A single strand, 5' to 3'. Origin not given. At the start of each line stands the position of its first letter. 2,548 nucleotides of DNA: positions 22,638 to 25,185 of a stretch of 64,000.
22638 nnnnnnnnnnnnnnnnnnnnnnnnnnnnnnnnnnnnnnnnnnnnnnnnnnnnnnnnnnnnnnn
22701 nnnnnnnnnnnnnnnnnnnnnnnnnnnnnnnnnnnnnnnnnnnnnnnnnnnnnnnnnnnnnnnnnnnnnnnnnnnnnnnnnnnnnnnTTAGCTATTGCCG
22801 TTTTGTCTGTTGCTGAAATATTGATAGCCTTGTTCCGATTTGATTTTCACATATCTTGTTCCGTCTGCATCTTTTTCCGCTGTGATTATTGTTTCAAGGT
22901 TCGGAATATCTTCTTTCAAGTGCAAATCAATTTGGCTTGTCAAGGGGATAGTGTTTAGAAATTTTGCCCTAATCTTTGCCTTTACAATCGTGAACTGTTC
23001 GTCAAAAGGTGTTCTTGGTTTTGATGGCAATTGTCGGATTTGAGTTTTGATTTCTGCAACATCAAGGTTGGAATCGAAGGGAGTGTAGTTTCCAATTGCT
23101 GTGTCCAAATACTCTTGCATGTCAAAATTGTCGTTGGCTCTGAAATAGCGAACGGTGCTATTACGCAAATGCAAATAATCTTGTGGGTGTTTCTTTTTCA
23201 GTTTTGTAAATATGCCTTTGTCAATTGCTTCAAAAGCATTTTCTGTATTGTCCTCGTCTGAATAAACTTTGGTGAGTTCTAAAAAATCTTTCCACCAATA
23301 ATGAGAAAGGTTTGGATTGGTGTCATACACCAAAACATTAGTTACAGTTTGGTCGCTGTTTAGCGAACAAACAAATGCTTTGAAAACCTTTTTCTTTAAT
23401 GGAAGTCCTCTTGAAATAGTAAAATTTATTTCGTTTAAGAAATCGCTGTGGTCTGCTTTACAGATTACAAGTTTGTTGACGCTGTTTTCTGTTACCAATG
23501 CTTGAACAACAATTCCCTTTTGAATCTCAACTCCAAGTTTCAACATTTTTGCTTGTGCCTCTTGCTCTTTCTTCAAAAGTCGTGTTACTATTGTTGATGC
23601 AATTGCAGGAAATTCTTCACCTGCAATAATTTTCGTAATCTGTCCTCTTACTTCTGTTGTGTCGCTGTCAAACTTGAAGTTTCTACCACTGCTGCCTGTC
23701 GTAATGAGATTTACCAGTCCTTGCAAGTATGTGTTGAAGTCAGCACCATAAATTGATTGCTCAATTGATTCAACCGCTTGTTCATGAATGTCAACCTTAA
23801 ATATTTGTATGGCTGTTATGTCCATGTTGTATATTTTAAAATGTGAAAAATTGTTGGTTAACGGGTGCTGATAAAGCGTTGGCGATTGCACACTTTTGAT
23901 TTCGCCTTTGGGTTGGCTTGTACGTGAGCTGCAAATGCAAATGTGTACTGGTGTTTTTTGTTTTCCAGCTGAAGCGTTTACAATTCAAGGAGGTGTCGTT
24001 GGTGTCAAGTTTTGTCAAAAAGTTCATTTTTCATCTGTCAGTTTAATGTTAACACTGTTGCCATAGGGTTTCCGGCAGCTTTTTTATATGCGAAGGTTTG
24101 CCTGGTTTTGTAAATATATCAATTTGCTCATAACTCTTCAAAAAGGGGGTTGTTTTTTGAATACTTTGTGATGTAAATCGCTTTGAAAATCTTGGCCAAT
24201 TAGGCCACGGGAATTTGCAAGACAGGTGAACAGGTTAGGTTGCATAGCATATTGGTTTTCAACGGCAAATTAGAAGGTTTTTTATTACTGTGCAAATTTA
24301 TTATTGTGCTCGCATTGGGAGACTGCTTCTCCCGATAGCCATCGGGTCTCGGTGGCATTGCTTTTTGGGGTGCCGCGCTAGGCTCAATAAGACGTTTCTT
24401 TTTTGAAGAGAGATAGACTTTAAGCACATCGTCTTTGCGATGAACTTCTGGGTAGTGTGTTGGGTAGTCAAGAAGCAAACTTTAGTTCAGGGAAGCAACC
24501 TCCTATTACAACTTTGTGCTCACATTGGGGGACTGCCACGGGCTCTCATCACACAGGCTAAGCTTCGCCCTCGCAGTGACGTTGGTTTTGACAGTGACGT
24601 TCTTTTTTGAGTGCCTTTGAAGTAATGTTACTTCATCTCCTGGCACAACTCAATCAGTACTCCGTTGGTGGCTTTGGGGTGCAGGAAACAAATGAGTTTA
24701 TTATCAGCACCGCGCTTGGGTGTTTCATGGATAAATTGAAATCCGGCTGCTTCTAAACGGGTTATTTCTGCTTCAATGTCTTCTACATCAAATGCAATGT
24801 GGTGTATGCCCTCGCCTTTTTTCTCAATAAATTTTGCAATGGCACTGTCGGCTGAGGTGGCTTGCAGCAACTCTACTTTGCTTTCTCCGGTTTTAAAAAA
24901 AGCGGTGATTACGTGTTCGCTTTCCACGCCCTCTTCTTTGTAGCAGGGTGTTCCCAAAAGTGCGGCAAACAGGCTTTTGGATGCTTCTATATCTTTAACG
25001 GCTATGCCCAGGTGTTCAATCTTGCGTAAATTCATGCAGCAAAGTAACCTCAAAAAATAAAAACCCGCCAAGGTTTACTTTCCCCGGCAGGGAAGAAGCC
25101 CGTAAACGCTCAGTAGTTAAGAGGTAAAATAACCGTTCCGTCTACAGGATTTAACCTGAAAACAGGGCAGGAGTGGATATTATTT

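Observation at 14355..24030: AT-rich eight-gene minus-strand operon that looks like a horizontally acquired island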

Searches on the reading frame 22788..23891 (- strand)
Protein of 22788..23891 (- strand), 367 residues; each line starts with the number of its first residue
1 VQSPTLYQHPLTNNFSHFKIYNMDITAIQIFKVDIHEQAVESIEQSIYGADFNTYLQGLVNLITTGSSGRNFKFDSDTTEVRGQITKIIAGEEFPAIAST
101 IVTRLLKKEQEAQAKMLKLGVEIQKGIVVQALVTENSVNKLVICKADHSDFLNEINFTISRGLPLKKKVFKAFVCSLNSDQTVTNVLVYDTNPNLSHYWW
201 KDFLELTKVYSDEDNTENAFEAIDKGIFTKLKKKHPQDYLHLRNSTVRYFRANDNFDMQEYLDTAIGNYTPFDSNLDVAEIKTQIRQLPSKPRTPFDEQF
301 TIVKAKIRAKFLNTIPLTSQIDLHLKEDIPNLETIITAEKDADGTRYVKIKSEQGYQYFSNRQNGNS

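Call 4: search_protein_families(library=pfam, proteins=[window:22788-23891:-], max_evalue=0.1)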
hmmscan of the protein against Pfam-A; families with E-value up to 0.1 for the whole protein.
window:22788-23891:- (367 aa): 3 families
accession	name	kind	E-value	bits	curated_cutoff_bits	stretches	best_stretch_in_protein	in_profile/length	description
PF04245.18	NA37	-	0.00017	21.5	24.6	1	68-308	47-281/325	37-kD nucleoid-associated bacterial protein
PF21618.2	OST_P1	-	0.018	15.9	27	1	102-165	18-82/93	Oligosaccharyl transferase, Peripheral 1 domain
PF20941.2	DUF6848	-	0.1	13.7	27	0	19-107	7-88/99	Domain of unknown function (DUF6848)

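Call 5: search_protein_families(library=padloc, proteins=[window:22788-23891:-], max_evalue=0.1)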
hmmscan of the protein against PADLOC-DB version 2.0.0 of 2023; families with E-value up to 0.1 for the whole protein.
window:22788-23891:- (367 aa): 0 families

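Call 6: search_protein_families(library=ncbifam, proteins=[window:22788-23891:-], max_evalue=0.1)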
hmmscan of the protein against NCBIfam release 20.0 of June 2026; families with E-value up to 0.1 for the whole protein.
window:22788-23891:- (367 aa): 1 family
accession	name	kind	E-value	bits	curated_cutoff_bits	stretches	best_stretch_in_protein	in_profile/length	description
NF002361.0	PRK01326.1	equivalog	0.0028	16.8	428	1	17-97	140-217/336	peptidylprolyl isomerase PrsA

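Call 62: search_dna_similar(query=window:22788-23825:-, collection=plasmids, mode=protein, max_evalue=0.001, max_rows=15)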
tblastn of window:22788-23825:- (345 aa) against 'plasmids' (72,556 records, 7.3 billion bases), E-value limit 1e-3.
Records with a match: 1; places in all: 1; records where one place covers at least 80% of the query: 1.
Best place of each record, by identity: <60% 1.
By first word of the organism name: Photobacterium 1.
By predicted mobility (MOB-suite, as given by PLSDB): non-mobilizable 1.
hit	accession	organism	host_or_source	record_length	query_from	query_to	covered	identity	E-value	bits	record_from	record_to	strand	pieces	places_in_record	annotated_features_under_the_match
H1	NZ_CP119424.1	Photobacterium sp. DA100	-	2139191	3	333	96%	26.9%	4e-29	125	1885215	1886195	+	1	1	none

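Call 63: get_annotated_region(hit=H1, flank=6000)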
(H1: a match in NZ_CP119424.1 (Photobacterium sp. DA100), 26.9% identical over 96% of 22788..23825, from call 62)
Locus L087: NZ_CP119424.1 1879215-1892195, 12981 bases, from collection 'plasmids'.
description: Photobacterium sp. DA100 plasmid pDA100, complete sequence
organism: Photobacterium sp. DA100 (NCBI taxid 3027472)
taxonomy: Bacteria; Pseudomonadota; Gammaproteobacteria; Vibrionales; Vibrionaceae; Photobacterium; Photobacterium sp. DA100
host: -; source: -; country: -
typing (MOB-suite, as given by PLSDB): non-mobilizable
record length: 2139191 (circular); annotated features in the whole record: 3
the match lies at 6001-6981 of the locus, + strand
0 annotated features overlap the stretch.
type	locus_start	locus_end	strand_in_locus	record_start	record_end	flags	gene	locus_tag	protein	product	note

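Call 69: search_protein_families(library=pfam, proteins=[L087:5950-7017:+, L087:7023-8363:+], max_evalue=0.05)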
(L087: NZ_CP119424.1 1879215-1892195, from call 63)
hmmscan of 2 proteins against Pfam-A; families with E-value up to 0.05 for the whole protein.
L087:5950-7017:+ (355 aa): 0 families

L087:7023-8363:+ (446 aa): 1 family
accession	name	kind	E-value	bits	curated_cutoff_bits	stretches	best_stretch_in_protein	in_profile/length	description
PF22179.2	RickCE_cat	-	0.016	16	27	1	33-91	14-73/102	RickCE-like, catalytic domain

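Call 72: search_solved_structures(query=A3, max_evalue=10, show_alignments=1)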
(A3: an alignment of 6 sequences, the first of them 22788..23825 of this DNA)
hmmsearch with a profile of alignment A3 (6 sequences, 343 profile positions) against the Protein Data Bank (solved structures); distinct sequences matched with E-value up to 10: 0.

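Call 73: search_protein_families(library=ncbifam, alignment_id=A3, max_evalue=1)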
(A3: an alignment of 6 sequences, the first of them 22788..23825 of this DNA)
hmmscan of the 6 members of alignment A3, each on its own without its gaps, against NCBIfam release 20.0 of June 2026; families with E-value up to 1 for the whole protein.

A. member 1, window:22788-23825:- (345 aa): 0 families

B. families by the number of members that match (of 6 scanned): 2 families
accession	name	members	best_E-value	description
NF045982.1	Mbov0283_fam_LP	1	0.012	Mbov_0283/Mbov_0339 family surface lipoprotein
TIGR02078.1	AspKin_pair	1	0.013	putative Pyrococcus aspartate kinase subunit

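Call 105: search_protein_families(library=pfam, alignment_id=A3, max_evalue=10)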
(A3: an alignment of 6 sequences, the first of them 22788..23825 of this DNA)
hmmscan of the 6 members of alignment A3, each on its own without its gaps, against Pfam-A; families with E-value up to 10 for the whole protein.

A. member 1, window:22788-23825:- (345 aa): 4 families
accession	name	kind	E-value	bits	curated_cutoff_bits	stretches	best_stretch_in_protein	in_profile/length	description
PF04245.18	NA37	-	0.00014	21.8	24.6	1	46-286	47-281/325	37-kD nucleoid-associated bacterial protein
PF21618.2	OST_P1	-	0.017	16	27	1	80-143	18-82/93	Oligosaccharyl transferase, Peripheral 1 domain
PF04433.23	SWIRM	-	0.09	13.5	28.6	1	206-232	19-44/84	SWIRM domain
PF04691.17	ApoC-I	-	0.092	13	28.3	1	264-289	36-61/61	Apolipoprotein C-I (ApoC-1)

B. families by the number of members that match (of 6 scanned): 6 families
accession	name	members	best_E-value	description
PF21618.2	OST_P1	3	0.017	Oligosaccharyl transferase, Peripheral 1 domain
PF21436.2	STT3-PglB_core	2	0.14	STT3/PglB/AglB core domain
PF04245.18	NA37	1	0.00014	37-kD nucleoid-associated bacterial protein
PF04433.23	SWIRM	1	0.09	SWIRM domain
PF04691.17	ApoC-I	1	0.092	Apolipoprotein C-I (ApoC-1)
PF20018.4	VMAP-M14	1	1.2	vWA-MoxR associated protein middle region (VMAP-M) 14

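Call 106: find_related_loci(query=A3, collection=viral_contigs, flank=4000)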
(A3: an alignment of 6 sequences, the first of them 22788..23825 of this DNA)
Query A3 (345 aa) in viral_contigs; peptide patterns used: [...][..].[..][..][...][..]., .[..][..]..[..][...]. (x = any residue, [..] = any of these).
161 stretches matched a pattern; 2 encode a relative of the query (tblastn E <= 1e-3); 2 distinct loci.
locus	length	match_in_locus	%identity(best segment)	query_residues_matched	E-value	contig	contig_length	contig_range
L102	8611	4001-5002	30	6-337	4e-31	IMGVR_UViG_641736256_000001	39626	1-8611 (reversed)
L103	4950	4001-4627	29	82-311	4e-24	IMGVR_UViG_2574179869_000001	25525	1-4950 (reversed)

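Call 110: search_protein_families(library=pfam, proteins=[L102:4001-5023:+, L102:5059-6519:+, L103:3695-4810:+, L102:6614-7702:-, L102:7718-8611:-], max_evalue=0.01)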
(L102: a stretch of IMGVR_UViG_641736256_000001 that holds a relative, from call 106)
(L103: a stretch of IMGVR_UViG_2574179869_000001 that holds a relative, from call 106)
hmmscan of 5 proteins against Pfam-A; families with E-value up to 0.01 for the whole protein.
L102:4001-5023:+ (340 aa): 0 families

L102:5059-6519:+ (486 aa): 0 families

L103:3695-4810:+ (371 aa): 1 family
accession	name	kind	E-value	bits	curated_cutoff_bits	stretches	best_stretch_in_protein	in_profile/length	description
PF09013.15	YopH_N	-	0.0068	17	25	0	62-112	57-107/123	YopH, N-terminal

L102:6614-7702:- (362 aa): 0 families

L102:7718-8611:- (297 aa): 8 families
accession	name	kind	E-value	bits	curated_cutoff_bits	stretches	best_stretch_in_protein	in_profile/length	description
PF01555.25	N6_N4_Mtase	-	8.1e-55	186.6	26.7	1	38-257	1-218/221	DNA methylase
PF13847.12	Methyltransf_31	-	0.00017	21.7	27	0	219-288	2-76/145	Methyltransferase domain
PF09445.16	Methyltransf_15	-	0.00035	20.6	22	1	6-59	40-92/165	RNA cap guanine-N2 methyltransferase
PF07669.17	Eco57I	-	0.0015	19.1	25.3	1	27-97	59-140/171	Eco57I restriction-modification methylase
PF02475.24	TRM5-TYW2_MTfase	-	0.0015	19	28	0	214-293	30-111/164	TRM5/TYW2 methyltransferase domain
PF01170.24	UPF0020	-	0.0029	17.7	22.3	0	33-50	117-134/197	RMKL-like, methyltransferase domain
PF03602.21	Cons_hypoth95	-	0.0045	17.1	24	0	18-51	93-127/182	Conserved hypothetical protein 95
PF02086.21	MethyltransfD12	-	0.0093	16.1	22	0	15-94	153-230/253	D12 class N6 adenine-specific DNA methyltransferase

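Call 115: search_protein_families(library=phrogs, proteins=[window:22788-23825:-, L102:4001-5023:+, L102:5059-6519:+, L087:5950-7017:+, L087:7023-8363:+], max_evalue=0.01)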
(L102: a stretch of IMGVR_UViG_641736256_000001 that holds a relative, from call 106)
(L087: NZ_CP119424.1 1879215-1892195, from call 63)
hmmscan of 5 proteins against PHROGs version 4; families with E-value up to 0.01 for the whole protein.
window:22788-23825:- (345 aa): 1 family
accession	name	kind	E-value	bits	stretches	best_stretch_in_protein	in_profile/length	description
phrog_30064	-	unknown function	9.4e-35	121.3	1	27-332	24-338/346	-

L102:4001-5023:+ (340 aa): 1 family
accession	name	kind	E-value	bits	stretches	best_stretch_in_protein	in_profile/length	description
phrog_30064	-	unknown function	5.6e-31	108.9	1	9-334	9-345/346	-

L102:5059-6519:+ (486 aa): 1 family
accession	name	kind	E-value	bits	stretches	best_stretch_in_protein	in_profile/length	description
phrog_32650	-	unknown function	1.3e-43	150.6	1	42-464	52-474/478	-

L087:5950-7017:+ (355 aa): 1 family
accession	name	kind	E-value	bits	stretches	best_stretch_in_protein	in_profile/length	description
phrog_30064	-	unknown function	3.5e-15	56.9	1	90-343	73-338/346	-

L087:7023-8363:+ (446 aa): 2 families
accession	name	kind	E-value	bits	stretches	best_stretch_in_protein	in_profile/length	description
phrog_32650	-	unknown function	5.1e-08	33.3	1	185-427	212-460/478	-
phrog_2981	-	unknown function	0.0035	18.3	1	231-319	54-142/188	-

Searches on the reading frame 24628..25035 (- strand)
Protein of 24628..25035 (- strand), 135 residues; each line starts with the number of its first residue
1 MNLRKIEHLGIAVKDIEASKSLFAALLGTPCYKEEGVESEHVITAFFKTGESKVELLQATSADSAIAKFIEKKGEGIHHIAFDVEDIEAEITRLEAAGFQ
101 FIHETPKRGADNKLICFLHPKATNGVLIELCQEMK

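Call 31: find_encoding_contigs(protein=window:24628-25035:-, flank=10000, max_places=8)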
Protein window:24628-25035:- (135 aa): 3 contigs read that carry it; 1 place shown.
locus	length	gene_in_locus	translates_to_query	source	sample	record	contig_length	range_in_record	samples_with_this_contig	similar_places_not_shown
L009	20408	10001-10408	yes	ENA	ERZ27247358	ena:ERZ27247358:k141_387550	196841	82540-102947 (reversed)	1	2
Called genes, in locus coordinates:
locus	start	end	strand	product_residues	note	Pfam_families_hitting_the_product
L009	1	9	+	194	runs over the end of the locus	-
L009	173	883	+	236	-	PF09844:DUF2071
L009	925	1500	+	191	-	PF28474:DUF8412, PF13376:OmdA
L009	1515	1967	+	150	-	PF00583:Acetyltransf_1, PF13673:Acetyltransf_10, PF13508:Acetyltransf_7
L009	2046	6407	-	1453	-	PF00041:fn3 (faint), PF10179:NDNF (faint), PF03160:Calx-beta, PF18962:Por_Secre_tail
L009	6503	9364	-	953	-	PF13620:CarboxypepD_reg, PF13715:CarbopepD_reg_2, PF07715:Plug, PF00593:TonB_dep_Rec_b-barrel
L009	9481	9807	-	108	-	PF01521:Fe-S_biosyn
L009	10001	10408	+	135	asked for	PF00903:Glyoxalase, PF13468:Glyoxalase_3 (weak), PF13669:Glyoxalase_4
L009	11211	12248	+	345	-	-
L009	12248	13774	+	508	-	-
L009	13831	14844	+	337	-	PF13379:NMT1_2, PF09084:NMT1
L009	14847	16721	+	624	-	-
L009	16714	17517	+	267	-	-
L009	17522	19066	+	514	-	PF13522:GATase_6, PF13537:GATase_7, PF00733:Asn_synthase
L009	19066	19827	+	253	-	PF00005:ABC_tran, PF02463:SMC_N (faint)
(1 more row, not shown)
